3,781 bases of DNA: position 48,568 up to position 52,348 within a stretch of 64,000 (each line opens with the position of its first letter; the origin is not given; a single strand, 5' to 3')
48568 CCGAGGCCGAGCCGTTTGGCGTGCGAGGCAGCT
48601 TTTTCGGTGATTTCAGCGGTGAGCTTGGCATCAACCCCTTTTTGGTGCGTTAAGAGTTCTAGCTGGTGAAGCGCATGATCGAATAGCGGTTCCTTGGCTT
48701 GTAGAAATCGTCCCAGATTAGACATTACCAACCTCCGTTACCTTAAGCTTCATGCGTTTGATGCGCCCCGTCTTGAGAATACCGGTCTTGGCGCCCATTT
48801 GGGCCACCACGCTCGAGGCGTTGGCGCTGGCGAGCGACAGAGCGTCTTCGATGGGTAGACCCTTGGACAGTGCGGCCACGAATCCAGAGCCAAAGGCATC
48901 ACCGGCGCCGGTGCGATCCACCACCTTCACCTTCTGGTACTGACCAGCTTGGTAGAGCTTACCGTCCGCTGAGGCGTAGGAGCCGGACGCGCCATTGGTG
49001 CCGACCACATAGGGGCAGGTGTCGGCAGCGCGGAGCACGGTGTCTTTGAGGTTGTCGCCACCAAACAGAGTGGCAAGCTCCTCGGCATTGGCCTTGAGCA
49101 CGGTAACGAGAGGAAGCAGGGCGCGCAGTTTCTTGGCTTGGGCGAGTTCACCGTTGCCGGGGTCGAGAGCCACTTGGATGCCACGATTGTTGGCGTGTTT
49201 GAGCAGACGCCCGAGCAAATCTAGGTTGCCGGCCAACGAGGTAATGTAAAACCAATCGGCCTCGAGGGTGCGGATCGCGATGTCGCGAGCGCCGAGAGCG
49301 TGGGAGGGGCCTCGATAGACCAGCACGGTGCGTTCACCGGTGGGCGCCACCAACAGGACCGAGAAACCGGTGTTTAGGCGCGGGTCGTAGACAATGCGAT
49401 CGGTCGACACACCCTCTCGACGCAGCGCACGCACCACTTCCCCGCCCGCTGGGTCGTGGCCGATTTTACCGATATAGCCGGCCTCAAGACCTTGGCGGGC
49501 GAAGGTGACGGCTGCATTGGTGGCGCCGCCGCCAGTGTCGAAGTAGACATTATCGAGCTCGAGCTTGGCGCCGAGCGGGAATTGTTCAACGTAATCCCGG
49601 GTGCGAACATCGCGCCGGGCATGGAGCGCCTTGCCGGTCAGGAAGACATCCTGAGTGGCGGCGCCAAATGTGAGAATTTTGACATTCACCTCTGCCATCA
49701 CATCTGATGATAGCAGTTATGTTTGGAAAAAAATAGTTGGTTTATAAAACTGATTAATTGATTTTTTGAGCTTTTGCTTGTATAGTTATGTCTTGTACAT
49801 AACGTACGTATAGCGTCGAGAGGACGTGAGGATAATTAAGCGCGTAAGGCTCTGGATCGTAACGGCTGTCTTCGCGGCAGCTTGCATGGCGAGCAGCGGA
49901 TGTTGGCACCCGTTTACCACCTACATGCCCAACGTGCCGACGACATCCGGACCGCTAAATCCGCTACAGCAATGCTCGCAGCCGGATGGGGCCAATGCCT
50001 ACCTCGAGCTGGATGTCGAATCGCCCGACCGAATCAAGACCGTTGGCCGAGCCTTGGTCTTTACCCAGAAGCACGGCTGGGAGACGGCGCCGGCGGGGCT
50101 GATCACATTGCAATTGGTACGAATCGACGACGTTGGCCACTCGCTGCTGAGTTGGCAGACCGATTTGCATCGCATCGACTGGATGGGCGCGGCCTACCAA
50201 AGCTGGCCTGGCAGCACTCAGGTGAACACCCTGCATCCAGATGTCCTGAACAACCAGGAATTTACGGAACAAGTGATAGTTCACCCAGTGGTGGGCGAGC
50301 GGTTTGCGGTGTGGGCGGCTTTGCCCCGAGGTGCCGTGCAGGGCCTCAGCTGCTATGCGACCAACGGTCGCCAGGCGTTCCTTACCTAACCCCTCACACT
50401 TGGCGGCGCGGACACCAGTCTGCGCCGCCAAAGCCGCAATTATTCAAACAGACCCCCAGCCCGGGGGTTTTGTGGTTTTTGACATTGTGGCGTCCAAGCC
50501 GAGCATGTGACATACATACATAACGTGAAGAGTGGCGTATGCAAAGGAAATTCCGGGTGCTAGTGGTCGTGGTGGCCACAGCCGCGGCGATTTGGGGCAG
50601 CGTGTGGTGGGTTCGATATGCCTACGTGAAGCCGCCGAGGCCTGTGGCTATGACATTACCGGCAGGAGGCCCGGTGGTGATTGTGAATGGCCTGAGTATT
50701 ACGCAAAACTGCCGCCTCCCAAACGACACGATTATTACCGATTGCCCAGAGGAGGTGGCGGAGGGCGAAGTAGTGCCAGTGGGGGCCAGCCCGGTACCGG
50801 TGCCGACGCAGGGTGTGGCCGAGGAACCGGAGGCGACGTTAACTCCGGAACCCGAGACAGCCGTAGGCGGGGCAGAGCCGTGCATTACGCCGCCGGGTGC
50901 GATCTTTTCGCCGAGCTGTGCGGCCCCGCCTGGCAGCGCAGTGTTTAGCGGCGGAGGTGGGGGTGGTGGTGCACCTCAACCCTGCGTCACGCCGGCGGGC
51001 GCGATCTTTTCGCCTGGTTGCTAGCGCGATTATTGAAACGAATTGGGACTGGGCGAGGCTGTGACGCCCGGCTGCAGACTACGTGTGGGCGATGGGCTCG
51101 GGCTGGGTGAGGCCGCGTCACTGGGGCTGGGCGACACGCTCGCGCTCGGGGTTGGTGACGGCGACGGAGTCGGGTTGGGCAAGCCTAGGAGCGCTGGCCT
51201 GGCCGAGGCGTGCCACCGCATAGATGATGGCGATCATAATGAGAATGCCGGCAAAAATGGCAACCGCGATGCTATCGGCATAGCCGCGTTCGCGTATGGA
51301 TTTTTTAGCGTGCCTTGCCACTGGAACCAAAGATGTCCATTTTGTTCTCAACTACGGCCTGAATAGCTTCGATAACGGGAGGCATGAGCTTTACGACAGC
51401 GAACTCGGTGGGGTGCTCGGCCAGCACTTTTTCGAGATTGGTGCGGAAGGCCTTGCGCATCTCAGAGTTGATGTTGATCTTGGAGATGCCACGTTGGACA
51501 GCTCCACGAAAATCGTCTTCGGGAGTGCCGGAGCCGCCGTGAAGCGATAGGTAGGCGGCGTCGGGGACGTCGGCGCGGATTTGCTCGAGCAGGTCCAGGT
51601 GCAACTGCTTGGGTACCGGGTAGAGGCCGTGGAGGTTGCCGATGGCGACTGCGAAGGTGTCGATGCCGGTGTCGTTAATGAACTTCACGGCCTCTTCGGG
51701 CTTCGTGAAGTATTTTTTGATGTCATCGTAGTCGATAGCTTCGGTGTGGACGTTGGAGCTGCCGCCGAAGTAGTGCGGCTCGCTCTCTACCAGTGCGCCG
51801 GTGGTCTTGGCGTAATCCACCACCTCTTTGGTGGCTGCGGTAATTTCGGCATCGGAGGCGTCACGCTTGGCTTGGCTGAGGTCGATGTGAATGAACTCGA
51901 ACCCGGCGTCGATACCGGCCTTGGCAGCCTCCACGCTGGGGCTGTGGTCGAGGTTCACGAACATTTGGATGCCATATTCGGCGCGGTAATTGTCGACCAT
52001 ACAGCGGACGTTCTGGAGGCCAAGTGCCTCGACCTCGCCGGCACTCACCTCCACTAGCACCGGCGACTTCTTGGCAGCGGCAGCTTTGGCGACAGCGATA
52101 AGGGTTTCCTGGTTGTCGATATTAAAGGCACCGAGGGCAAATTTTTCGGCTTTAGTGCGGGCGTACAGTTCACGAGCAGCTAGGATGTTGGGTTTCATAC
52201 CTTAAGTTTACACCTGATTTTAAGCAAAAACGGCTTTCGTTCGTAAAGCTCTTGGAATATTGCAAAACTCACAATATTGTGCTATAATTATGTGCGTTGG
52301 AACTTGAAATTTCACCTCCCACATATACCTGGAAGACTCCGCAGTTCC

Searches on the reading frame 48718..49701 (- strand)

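Call 53: search_protein_families(library=pfam, proteins=[window:48718-49701:-], max_evalue=0.00001)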
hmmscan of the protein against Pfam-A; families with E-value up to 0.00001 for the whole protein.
window:48718-49701:- (327 aa): 1 family
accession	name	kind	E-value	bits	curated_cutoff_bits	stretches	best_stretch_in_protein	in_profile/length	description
PF00294.29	PfkB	-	8.7e-47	160.3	25.8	1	45-307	24-298/302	pfkB family carbohydrate kinase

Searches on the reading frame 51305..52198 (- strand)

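Call 53: search_protein_families(library=pfam, proteins=[window:51305-52198:-], max_evalue=0.00001)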
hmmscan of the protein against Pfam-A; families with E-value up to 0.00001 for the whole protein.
window:51305-52198:- (297 aa): 1 family
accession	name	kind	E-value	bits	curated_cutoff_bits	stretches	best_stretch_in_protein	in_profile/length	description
PF01116.26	F_bP_aldolase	-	2.3e-67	227.9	25.5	1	9-295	4-277/277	Fructose-bisphosphate aldolase class-II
